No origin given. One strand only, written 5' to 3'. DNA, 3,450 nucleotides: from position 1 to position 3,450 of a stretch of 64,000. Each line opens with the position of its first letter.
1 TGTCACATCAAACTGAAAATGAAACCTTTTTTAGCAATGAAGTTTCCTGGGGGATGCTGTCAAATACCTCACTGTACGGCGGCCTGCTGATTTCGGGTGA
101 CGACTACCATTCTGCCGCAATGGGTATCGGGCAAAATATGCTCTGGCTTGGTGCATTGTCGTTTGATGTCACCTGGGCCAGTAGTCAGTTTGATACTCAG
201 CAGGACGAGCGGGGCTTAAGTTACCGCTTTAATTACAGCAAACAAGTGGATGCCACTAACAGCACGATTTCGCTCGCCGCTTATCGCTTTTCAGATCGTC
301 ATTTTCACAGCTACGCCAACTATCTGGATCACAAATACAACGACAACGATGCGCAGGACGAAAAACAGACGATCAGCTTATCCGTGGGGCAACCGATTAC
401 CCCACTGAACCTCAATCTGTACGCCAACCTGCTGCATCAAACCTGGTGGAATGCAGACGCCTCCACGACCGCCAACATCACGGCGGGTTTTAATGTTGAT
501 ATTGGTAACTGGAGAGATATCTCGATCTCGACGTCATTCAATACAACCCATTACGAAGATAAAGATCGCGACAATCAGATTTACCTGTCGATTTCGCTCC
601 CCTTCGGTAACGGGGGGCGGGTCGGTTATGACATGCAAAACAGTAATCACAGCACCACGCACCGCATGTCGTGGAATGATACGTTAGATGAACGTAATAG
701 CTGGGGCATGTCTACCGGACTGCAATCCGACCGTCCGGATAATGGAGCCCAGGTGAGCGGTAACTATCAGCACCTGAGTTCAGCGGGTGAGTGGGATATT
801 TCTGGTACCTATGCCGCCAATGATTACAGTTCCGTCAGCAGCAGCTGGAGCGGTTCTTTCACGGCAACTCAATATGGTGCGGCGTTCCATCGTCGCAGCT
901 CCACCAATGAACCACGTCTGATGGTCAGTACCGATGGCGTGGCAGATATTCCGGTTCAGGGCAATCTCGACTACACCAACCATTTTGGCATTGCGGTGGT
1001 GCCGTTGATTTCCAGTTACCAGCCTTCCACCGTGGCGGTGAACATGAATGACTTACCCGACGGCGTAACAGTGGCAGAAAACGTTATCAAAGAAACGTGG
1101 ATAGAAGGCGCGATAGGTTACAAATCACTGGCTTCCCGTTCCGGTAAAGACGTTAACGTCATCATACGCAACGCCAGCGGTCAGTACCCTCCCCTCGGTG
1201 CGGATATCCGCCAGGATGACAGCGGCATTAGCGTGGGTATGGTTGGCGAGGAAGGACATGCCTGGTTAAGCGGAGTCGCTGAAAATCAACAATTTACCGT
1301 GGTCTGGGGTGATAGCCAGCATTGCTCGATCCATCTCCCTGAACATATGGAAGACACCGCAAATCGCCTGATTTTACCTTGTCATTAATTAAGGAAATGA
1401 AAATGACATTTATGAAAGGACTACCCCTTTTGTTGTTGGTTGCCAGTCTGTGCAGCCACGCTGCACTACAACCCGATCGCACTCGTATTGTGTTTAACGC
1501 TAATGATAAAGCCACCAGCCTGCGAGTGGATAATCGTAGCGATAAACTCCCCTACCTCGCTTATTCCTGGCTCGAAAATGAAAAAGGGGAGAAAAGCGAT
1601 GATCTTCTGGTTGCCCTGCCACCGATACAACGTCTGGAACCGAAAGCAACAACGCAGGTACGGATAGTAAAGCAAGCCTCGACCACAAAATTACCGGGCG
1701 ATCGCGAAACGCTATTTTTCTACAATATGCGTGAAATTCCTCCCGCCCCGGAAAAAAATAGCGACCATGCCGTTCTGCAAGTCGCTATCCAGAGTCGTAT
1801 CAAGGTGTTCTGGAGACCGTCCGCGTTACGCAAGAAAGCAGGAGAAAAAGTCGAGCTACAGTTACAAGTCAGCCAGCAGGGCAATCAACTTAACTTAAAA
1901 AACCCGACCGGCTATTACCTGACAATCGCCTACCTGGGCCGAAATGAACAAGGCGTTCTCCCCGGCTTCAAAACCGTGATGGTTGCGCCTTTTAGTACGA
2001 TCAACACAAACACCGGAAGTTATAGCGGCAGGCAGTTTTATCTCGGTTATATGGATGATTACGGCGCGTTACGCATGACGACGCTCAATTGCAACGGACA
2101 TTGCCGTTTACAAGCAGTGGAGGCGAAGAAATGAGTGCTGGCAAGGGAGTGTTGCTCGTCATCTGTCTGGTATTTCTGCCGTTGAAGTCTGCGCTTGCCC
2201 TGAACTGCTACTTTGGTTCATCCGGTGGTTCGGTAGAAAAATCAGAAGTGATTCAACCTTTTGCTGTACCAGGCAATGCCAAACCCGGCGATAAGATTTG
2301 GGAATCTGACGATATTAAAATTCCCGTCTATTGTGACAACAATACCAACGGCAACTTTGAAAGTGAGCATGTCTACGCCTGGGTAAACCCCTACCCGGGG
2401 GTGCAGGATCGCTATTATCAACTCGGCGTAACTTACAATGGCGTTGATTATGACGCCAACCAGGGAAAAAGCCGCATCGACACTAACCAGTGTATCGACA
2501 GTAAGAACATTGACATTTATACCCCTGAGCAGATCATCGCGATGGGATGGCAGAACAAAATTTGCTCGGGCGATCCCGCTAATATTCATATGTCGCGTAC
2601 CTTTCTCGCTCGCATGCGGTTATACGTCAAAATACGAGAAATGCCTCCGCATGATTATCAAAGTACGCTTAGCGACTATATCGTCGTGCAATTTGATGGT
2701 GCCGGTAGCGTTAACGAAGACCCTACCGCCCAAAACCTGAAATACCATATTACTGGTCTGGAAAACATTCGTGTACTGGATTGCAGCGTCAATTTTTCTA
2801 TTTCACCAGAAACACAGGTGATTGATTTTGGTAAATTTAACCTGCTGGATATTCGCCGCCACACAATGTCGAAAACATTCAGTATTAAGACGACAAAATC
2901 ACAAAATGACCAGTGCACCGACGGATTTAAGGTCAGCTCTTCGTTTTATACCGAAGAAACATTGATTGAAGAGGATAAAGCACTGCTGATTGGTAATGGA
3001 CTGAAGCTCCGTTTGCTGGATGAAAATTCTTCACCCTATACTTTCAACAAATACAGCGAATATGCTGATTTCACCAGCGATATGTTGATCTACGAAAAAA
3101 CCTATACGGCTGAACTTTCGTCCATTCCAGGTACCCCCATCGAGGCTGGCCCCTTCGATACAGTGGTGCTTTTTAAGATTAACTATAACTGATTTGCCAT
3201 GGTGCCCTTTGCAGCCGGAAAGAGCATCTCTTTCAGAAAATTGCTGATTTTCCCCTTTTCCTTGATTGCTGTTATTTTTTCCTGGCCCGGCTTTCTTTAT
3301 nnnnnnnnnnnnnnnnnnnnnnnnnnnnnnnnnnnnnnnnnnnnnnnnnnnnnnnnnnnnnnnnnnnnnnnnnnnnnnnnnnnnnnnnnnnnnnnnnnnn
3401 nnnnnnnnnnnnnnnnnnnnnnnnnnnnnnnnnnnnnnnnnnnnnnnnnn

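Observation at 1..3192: Cryptic chaperone-usher fimbrial cluster (usher, chaperone, adhesin-like subunit)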

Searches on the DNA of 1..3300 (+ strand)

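Call 3: search_dna_similar(query=window:1-3300:+, collection=ecoli_genomes, mode=near, max_rows=15)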
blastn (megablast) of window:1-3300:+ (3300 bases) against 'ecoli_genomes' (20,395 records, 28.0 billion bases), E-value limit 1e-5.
Records with a match: 4351; places in all: 4358; records where one place covers at least 80% of the query: 3751.
Genomes with a match: 4351 of 5426; with a place that covers at least 80% of the query: 3751. Places per genome that has any: lowest 1, median 1, highest 2. On chromosomes: 4357 places; on plasmids: 1.
Best place of each record, by identity: >=99% 1; 95-99% 2416; 90-95% 1398; 80-90% 536.
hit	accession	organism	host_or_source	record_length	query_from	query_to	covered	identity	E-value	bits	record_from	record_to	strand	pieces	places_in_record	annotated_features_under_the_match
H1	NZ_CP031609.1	Escherichia coli strain N3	Homo sapiens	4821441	1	3300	100%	99.2%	0e+0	5949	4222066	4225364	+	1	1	ybgQ: fimbria/pilus outer membrane usher protein | ybgO: fimbrial protein | ybgP: fimbrial biogenesis chaperone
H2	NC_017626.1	Escherichia coli 042 strain 042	-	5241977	1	3300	100%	98.2%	0e+0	5768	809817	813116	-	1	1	ybgQ: fimbria/pilus outer membrane usher protein | ybgO: fimbrial protein | ybgP: fimbrial biogenesis chaperone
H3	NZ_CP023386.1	Escherichia coli strain 1190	canine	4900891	1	3300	100%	97.8%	0e+0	5703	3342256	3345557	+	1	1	ybgQ: fimbria/pilus outer membrane usher protein | ybgO: fimbrial protein | ybgP: fimbrial biogenesis chaperone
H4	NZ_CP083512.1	Escherichia coli strain elppa4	Homo sapiens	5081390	1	3300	100%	97.8%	0e+0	5703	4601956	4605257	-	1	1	ybgQ: fimbria/pilus outer membrane usher protein | ybgO: fimbrial protein | ybgP: molecular chaperone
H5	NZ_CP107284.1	Escherichia coli strain SW4848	Water from a lake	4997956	1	3300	100%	97.8%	0e+0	5703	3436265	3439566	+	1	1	ybgQ: fimbria/pilus outer membrane usher protein | ybgO: fimbrial protein | ybgP: molecular chaperone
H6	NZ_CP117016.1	Escherichia coli strain MLI121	Homo sapiens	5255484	1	3300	100%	97.8%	0e+0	5703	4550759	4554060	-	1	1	ybgQ: fimbria/pilus outer membrane usher protein | ybgO: fimbrial protein | ybgP: fimbrial biogenesis chaperone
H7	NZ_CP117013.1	Escherichia coli strain MLI114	Homo sapiens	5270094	1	3300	100%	97.8%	0e+0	5703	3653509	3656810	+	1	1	ybgQ: fimbria/pilus outer membrane usher protein | ybgO: fimbrial protein | ybgP: fimbrial biogenesis chaperone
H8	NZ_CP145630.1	Escherichia coli strain S1-SRL-01-C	Homo sapiens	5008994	1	3300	100%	97.8%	0e+0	5703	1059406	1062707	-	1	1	ybgQ: fimbria/pilus outer membrane usher protein | ybgO: fimbrial protein | ybgP: fimbrial biogenesis chaperone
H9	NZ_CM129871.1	Escherichia coli strain PCP07014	seawater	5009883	1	3300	100%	97.8%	0e+0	5703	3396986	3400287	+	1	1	ybgQ: fimbria/pilus outer membrane usher protein | ybgO: fimbrial protein | ybgP: fimbrial biogenesis chaperone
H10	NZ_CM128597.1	Escherichia coli strain E700025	Homo sapiens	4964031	1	3300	100%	97.8%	0e+0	5703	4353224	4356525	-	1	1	ybgQ: fimbria/pilus outer membrane usher protein | ybgO: fimbrial protein | ybgP: fimbrial biogenesis chaperone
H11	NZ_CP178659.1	Escherichia coli strain VTB96933v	Chicken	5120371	1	3300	100%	97.8%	0e+0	5703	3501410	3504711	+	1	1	ybgQ: fimbria/pilus outer membrane usher protein | ybgO: fimbrial protein | ybgP: fimbrial biogenesis chaperone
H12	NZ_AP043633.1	Escherichia coli strain AST240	Homo sapiens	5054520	1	3300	100%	97.8%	0e+0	5703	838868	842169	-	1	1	ybgQ: fimbria/pilus outer membrane usher protein | ybgO: fimbrial protein | ybgP: fimbrial biogenesis chaperone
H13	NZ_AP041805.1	Escherichia coli O166:H15 strain JNE070796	Homo sapiens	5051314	1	3300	100%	97.8%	0e+0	5703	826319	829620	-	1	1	ybgQ: fimbria/pilus outer membrane usher protein | ybgO: fimbrial protein | ybgP: fimbrial biogenesis chaperone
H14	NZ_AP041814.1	Escherichia coli O166:H15 strain JNE21-009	Homo sapiens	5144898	1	3300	100%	97.8%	0e+0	5703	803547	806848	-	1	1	ybgQ: fimbria/pilus outer membrane usher protein | ybgO: fimbrial protein | ybgP: fimbrial biogenesis chaperone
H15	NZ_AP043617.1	Escherichia coli strain AST20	Homo sapiens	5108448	1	3300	100%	97.8%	0e+0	5703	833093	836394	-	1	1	ybgQ: fimbria/pilus outer membrane usher protein | ybgO: fimbrial protein | ybgP: fimbrial biogenesis chaperone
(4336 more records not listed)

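Call 5: get_annotated_region(hit=H1, flank=6000)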
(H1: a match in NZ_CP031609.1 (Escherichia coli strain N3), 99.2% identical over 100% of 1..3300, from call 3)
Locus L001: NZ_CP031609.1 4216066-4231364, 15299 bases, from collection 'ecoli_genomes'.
description: Escherichia coli strain N3 chromosome, complete genome
organism: Escherichia coli strain N3 (NCBI taxid 562)
replicon: chromosome; assembly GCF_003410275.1
host: Homo sapiens; source: Rectal swab; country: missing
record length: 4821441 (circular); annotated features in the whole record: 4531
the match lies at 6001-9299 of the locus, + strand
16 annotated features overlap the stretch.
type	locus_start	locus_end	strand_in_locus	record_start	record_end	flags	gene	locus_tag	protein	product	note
CDS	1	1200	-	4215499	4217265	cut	sdhA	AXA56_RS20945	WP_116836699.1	succinate dehydrogenase flavoprotein subunit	-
CDS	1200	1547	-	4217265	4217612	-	sdhD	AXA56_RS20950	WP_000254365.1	succinate dehydrogenase membrane anchor subunit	-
CDS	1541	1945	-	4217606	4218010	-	sdhC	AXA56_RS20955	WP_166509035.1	succinate dehydrogenase cytochrome b556 subunit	-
CDS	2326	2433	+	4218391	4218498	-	-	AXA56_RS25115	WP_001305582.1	hypothetical protein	-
CDS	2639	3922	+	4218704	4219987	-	gltA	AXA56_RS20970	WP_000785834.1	citrate synthase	-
CDS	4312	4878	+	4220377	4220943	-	-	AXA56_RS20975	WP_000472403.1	fimbrial protein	-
CDS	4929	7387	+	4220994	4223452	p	ybgQ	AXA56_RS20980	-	fimbria/pilus outer membrane usher protein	frameshifted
CDS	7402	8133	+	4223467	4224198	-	ybgP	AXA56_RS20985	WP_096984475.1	fimbrial biogenesis chaperone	-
CDS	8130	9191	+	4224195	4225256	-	ybgO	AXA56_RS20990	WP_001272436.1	fimbrial protein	-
CDS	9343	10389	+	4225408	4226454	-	abrB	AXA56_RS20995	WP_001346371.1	AbrB family transcriptional regulator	-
CDS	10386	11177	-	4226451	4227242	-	nei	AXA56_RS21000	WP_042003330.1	endonuclease VIII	-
CDS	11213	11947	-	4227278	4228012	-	pxpA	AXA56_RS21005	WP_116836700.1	5-oxoprolinase subunit PxpA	-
CDS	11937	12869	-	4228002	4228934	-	pxpC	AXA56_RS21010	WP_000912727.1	5-oxoprolinase subunit PxpC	-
CDS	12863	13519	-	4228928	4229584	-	pxpB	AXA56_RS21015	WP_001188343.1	5-oxoprolinase subunit PxpB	-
CDS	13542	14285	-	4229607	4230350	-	ybgI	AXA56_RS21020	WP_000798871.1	radiation resistance protein YbgI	-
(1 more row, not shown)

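Call 20: search_dna_similar(query=window:2131-3192:+, collection=ecoli_genomes, mode=near, rows=spread, max_rows=30)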
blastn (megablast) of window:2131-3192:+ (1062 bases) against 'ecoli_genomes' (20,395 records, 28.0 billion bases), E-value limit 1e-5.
Records with a match: 4349; places in all: 4362; records where one place covers at least 80% of the query: 3749.
Genomes with a match: 4349 of 5426; with a place that covers at least 80% of the query: 3749. Places per genome that has any: lowest 1, median 1, highest 2. On chromosomes: 4361 places; on plasmids: 1.
Best place of each record, by identity: >=99% 1; 95-99% 927; 90-95% 2854; 80-90% 567.
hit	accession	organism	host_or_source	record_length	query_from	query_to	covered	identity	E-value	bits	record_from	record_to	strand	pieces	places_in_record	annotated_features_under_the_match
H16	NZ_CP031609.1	Escherichia coli strain N3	Homo sapiens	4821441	1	1062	100%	100.0%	0e+0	1962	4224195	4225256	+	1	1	ybgO: fimbrial protein | ybgP: fimbrial biogenesis chaperone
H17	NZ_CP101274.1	Escherichia coli strain EC21Z-014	Homo sapiens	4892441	1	1062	100%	95.4%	0e+0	1690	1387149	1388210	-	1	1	ybgO: fimbrial protein | ybgP: fimbrial biogenesis chaperone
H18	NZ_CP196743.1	Escherichia coli strain FXCREC004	Homo sapiens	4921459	1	1062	100%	95.4%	0e+0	1690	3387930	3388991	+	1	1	ybgO: fimbrial protein | ybgP: fimbrial biogenesis chaperone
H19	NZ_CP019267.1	Escherichia coli strain 13C1079T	chicken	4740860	1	1062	100%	95.3%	0e+0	1685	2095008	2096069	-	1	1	ybgO: hypothetical protein | ybgP: fimbrial biogenesis chaperone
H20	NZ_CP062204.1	Escherichia coli strain C311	Cow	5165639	1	1062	100%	95.1%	0e+0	1674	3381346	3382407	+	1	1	ybgO: fimbrial protein | ybgP: fimbrial biogenesis chaperone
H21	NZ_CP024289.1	Escherichia coli O178:H19 strain 2012C-4431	Homo sapiens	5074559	1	1062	100%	95.0%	0e+0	1668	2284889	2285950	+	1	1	ybgO: fimbrial protein | ybgP: fimbrial biogenesis chaperone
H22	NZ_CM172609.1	Escherichia coli strain ExPEC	Mussels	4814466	1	1062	100%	95.0%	0e+0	1668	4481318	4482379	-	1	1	ybgO: fimbrial protein | ybgP: fimbrial biogenesis chaperone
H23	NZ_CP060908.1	Escherichia coli strain EC19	Homo sapiens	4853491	1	1062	100%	94.9%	0e+0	1663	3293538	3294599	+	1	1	ybgO: fimbrial protein | ybgP: fimbrial biogenesis chaperone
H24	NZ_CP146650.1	Escherichia coli strain MS 85-1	Homo sapiens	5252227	1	1062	100%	94.9%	0e+0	1663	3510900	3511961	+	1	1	ybgO: fimbrial protein | ybgP: fimbrial biogenesis chaperone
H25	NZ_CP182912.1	Escherichia coli strain FAHZZU6014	Homo sapiens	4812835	1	1062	100%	94.9%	0e+0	1663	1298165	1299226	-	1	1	ybgO: fimbrial protein | ybgP: molecular chaperone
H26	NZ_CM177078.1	Escherichia coli strain GN4751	Homo sapiens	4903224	1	1062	100%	94.9%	0e+0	1663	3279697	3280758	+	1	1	ybgO: fimbrial protein | ybgP: fimbrial biogenesis chaperone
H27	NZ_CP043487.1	Escherichia coli strain AQ15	missing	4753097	1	1062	100%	94.8%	0e+0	1657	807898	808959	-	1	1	ybgO: fimbrial protein | ybgP: fimbrial biogenesis chaperone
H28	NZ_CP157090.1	Escherichia coli strain UTME-14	Sus scrofa domesticus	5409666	1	1062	100%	94.7%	0e+0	1652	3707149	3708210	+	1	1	ybgO: fimbrial protein | ybgP: fimbrial biogenesis chaperone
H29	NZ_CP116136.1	Escherichia coli strain DETEC-P649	ICU patient oral swab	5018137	1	1062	100%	94.6%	0e+0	1646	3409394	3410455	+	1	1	ybgO: fimbrial protein | ybgP: molecular chaperone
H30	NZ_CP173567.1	Escherichia coli strain 98200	Homo sapiens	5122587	1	1060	100%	94.4%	0e+0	1631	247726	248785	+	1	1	ybgO: fimbrial protein | ybgP: molecular chaperone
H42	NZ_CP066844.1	Escherichia coli strain Z30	Homo sapiens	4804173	669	1060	37%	89.3%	2e-135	492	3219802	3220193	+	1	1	type 1 fimbrial protein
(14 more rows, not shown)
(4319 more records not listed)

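Call 43: search_dna_similar(query=window:1403-2134:+, collection=ecoli_genomes, mode=near, rows=spread, max_rows=20)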
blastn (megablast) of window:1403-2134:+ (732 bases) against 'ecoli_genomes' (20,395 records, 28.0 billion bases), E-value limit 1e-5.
Records with a match: 3758; places in all: 3765; records where one place covers at least 80% of the query: 3749.
Genomes with a match: 3758 of 5426; with a place that covers at least 80% of the query: 3749. Places per genome that has any: lowest 1, median 1, highest 2. On chromosomes: 3764 places; on plasmids: 1.
Best place of each record, by identity: >=99% 2; 95-99% 363; 90-95% 2148; 80-90% 1245.
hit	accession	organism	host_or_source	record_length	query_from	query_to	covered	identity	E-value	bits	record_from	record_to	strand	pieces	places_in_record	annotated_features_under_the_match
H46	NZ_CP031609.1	Escherichia coli strain N3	Homo sapiens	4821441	1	732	100%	99.3%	0e+0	1325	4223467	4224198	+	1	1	ybgP: fimbrial biogenesis chaperone | ybgO: fimbrial protein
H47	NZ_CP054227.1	Escherichia coli strain EcPF15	Homo sapiens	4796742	1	732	100%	96.2%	0e+0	1197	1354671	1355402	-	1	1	ybgP: fimbrial biogenesis chaperone | ybgO: fimbrial protein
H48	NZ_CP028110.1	Escherichia coli O121 str. RM8352 strain RM8352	creek sediment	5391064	1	732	100%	94.8%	0e+0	1142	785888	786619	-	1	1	ybgP: fimbrial biogenesis chaperone | ybgO: fimbrial protein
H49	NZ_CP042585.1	Escherichia coli strain LD91-1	feces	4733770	1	732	100%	94.8%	0e+0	1142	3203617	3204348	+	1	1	ybgP: fimbrial biogenesis chaperone | ybgO: fimbrial protein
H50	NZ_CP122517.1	Escherichia coli strain MY1-8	Waterfowl manure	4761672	1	732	100%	94.8%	0e+0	1142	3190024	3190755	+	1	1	ybgP: fimbrial biogenesis chaperone | ybgO: fimbrial protein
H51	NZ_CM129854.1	Escherichia coli strain SW071618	wastewater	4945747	1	732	100%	94.8%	0e+0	1142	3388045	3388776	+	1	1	ybgP: fimbrial biogenesis chaperone | ybgO: fimbrial protein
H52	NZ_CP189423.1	Escherichia coli strain N2512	Homo sapiens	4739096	1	732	100%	94.8%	0e+0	1142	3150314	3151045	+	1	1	ybgP: fimbrial biogenesis chaperone | ybgO: fimbrial protein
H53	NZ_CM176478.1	Escherichia coli strain CKJ_1000_3.1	-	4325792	1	732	100%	94.8%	0e+0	1142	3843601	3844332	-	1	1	ybgP: fimbrial biogenesis chaperone | ybgO: fimbrial protein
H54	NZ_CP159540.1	Escherichia coli strain PEC1011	Wild bird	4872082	1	732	100%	94.7%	0e+0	1136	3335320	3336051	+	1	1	ybgP: molecular chaperone | ybgO: fimbrial protein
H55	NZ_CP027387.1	Escherichia coli strain 2014C-3057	Homo sapiens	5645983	1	732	100%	94.5%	0e+0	1131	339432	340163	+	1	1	ybgP: fimbrial biogenesis chaperone | ybgO: fimbrial protein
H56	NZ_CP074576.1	Escherichia coli strain CS18F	Chicken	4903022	1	732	100%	94.4%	0e+0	1125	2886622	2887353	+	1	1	ybgP: fimbrial biogenesis chaperone | ybgO: fimbrial protein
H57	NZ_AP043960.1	Escherichia coli strain 21AH004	Felis catus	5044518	1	732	100%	94.3%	0e+0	1120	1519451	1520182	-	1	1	ybgP: fimbrial biogenesis chaperone | ybgO: fimbrial protein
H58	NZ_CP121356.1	Escherichia coli strain rl0044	Sus scrofa domesticus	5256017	1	732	100%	94.0%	0e+0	1109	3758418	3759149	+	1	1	ybgP: fimbrial biogenesis chaperone | ybgO: fimbrial protein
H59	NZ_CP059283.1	Escherichia coli strain SY3626_hybrid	chicken meat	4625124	1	725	99%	85.8%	0e+0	769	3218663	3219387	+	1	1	ybgP: fimbrial biogenesis chaperone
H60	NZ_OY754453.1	Escherichia coli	-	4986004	1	725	99%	85.8%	0e+0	769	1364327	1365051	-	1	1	ybgP: molecular chaperone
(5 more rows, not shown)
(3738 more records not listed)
